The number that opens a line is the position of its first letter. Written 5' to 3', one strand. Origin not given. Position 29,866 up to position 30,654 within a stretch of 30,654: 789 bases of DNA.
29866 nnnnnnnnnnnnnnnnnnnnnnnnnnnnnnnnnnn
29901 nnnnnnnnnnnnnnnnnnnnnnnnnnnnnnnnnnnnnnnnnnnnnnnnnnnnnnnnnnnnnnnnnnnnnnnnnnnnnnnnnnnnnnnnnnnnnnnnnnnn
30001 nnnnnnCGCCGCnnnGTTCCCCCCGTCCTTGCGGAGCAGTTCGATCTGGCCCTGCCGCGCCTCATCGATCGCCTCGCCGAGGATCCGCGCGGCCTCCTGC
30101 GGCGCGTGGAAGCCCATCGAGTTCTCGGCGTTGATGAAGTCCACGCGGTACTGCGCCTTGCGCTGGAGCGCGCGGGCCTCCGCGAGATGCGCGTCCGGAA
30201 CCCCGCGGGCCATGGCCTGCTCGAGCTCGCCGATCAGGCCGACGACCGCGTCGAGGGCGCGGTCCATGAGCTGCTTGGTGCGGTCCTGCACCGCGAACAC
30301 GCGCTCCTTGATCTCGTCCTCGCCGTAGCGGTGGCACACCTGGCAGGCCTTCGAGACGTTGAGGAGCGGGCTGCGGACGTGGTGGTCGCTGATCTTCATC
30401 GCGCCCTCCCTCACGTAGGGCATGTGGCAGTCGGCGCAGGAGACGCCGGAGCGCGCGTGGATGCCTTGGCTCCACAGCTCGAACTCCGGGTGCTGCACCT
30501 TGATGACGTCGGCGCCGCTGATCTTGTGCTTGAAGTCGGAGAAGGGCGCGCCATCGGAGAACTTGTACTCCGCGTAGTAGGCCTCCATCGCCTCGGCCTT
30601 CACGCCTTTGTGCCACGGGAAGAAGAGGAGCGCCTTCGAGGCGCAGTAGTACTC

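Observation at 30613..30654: NrfA with EYYC instead of EYYF: possible Tyr-Cys cross-link in a pentaheme-type enzyme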

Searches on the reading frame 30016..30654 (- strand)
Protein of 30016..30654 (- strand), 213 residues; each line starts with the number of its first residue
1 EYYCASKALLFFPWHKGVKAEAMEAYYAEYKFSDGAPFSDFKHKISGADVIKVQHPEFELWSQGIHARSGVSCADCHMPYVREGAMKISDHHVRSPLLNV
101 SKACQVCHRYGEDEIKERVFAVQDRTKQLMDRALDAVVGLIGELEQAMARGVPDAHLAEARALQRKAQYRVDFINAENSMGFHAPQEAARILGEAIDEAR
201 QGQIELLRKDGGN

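Call 5: search_protein_families(library=pfam, proteins=[window:30016-30654:-], max_evalue=0.01)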
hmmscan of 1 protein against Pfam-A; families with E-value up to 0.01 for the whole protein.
window:30016-30654:- (213 aa): 2 families
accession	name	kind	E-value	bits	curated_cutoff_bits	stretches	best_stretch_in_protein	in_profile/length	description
PF02335.20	Cytochrom_C552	-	1.2e-75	255.5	24.1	1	5-207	181-381/438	Cytochrome c552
PF14522.11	Cytochrome_C7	-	0.00014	22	24.8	1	64-110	6-50/67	Cytochrome c7 and related cytochrome c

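Call 6: search_protein_families(library=ncbifam, proteins=[window:30016-30654:-], max_evalue=0.01)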
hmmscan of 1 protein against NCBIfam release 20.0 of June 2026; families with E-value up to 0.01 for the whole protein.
window:30016-30654:- (213 aa): 3 families
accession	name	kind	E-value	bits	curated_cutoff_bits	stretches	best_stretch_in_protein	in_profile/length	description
NF008339.0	PRK11125.1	equivalog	4e-57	193.9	595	1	1-207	222-424/487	ammonia-forming cytochrome c nitrite reductase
TIGR03152.1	cyto_c552_HCOOH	exception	6.5e-43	147.1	692.5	1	1-205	178-380/441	ammonia-forming nitrite reductase cytochrome c552 subunit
NF040747.1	reduct_C_alpha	equivalog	0.0051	15.9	350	1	41-74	323-356/380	glycine/sarcosine/betaine reductase complex component C subunit alpha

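Call 7: search_solved_structures(query=window:30016-30654:-, max_evalue=0.01, show_alignments=5)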
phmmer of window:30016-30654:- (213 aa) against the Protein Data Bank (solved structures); distinct sequences matched with E-value up to 0.01: 23.
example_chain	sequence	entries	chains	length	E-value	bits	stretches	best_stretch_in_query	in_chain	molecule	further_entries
1fs7_A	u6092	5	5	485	1.9e-47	165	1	9-208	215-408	CYTOCHROME C NITRITE REDUCTASE | Cytochrome c-552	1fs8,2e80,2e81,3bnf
1fs9_A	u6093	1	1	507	2.3e-47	164.7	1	9-208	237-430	CYTOCHROME C NITRITE REDUCTASE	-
3bng_A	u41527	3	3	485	2.7e-47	164.5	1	9-208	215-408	Cytochrome c-552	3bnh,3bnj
1qdb_A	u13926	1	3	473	5e-40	140.7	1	9-207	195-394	CYTOCHROME C NITRITE REDUCTASE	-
8bcx_A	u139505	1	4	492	2.5e-38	135.2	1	10-203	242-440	Nitrite reductase (cytochrome; ammonia-forming)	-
6v0a_A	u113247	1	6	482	2.9e-35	125.2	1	10-199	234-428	Nitrite reductase (cytochrome; ammonia-forming)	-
1gu6_A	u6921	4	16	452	2.7e-33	118.8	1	2-208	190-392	CYTOCHROME C552 | Cytochrome c-552 | Cytochrome c nitrite reductase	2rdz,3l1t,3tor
3ubr_A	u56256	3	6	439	2.8e-33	118.7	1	7-207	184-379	Cytochrome c-552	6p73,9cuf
1oah_A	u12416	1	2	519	3.8e-33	118.3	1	10-196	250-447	CYTOCHROME C NITRITE REDUCTASE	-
2rf7_A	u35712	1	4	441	7.2e-33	117.4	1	2-208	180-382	Cytochrome c-552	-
4wjy_A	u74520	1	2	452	2.2e-32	115.8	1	2-208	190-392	Cytochrome c-552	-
2j7a_A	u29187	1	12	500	2.6e-31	112.3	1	11-195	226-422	CYTOCHROME C NITRITE REDUCTASE NRFA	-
2vr0_A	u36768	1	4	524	3e-31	112.1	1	11-195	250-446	CYTOCHROME C NITRITE REDUCTASE, CATALYTIC SUBUNIT NFRA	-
8rv0_Y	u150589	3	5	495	2.3e-24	89.6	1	37-206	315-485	Octaheme cytochrome c nitrite reductase | Octaheme nitrite c cytochrome c reductase | Octaheme nitrite reductase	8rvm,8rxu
2ot4_A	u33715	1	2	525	4.8e-23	85.3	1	34-202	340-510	Eight-heme nitrite reductase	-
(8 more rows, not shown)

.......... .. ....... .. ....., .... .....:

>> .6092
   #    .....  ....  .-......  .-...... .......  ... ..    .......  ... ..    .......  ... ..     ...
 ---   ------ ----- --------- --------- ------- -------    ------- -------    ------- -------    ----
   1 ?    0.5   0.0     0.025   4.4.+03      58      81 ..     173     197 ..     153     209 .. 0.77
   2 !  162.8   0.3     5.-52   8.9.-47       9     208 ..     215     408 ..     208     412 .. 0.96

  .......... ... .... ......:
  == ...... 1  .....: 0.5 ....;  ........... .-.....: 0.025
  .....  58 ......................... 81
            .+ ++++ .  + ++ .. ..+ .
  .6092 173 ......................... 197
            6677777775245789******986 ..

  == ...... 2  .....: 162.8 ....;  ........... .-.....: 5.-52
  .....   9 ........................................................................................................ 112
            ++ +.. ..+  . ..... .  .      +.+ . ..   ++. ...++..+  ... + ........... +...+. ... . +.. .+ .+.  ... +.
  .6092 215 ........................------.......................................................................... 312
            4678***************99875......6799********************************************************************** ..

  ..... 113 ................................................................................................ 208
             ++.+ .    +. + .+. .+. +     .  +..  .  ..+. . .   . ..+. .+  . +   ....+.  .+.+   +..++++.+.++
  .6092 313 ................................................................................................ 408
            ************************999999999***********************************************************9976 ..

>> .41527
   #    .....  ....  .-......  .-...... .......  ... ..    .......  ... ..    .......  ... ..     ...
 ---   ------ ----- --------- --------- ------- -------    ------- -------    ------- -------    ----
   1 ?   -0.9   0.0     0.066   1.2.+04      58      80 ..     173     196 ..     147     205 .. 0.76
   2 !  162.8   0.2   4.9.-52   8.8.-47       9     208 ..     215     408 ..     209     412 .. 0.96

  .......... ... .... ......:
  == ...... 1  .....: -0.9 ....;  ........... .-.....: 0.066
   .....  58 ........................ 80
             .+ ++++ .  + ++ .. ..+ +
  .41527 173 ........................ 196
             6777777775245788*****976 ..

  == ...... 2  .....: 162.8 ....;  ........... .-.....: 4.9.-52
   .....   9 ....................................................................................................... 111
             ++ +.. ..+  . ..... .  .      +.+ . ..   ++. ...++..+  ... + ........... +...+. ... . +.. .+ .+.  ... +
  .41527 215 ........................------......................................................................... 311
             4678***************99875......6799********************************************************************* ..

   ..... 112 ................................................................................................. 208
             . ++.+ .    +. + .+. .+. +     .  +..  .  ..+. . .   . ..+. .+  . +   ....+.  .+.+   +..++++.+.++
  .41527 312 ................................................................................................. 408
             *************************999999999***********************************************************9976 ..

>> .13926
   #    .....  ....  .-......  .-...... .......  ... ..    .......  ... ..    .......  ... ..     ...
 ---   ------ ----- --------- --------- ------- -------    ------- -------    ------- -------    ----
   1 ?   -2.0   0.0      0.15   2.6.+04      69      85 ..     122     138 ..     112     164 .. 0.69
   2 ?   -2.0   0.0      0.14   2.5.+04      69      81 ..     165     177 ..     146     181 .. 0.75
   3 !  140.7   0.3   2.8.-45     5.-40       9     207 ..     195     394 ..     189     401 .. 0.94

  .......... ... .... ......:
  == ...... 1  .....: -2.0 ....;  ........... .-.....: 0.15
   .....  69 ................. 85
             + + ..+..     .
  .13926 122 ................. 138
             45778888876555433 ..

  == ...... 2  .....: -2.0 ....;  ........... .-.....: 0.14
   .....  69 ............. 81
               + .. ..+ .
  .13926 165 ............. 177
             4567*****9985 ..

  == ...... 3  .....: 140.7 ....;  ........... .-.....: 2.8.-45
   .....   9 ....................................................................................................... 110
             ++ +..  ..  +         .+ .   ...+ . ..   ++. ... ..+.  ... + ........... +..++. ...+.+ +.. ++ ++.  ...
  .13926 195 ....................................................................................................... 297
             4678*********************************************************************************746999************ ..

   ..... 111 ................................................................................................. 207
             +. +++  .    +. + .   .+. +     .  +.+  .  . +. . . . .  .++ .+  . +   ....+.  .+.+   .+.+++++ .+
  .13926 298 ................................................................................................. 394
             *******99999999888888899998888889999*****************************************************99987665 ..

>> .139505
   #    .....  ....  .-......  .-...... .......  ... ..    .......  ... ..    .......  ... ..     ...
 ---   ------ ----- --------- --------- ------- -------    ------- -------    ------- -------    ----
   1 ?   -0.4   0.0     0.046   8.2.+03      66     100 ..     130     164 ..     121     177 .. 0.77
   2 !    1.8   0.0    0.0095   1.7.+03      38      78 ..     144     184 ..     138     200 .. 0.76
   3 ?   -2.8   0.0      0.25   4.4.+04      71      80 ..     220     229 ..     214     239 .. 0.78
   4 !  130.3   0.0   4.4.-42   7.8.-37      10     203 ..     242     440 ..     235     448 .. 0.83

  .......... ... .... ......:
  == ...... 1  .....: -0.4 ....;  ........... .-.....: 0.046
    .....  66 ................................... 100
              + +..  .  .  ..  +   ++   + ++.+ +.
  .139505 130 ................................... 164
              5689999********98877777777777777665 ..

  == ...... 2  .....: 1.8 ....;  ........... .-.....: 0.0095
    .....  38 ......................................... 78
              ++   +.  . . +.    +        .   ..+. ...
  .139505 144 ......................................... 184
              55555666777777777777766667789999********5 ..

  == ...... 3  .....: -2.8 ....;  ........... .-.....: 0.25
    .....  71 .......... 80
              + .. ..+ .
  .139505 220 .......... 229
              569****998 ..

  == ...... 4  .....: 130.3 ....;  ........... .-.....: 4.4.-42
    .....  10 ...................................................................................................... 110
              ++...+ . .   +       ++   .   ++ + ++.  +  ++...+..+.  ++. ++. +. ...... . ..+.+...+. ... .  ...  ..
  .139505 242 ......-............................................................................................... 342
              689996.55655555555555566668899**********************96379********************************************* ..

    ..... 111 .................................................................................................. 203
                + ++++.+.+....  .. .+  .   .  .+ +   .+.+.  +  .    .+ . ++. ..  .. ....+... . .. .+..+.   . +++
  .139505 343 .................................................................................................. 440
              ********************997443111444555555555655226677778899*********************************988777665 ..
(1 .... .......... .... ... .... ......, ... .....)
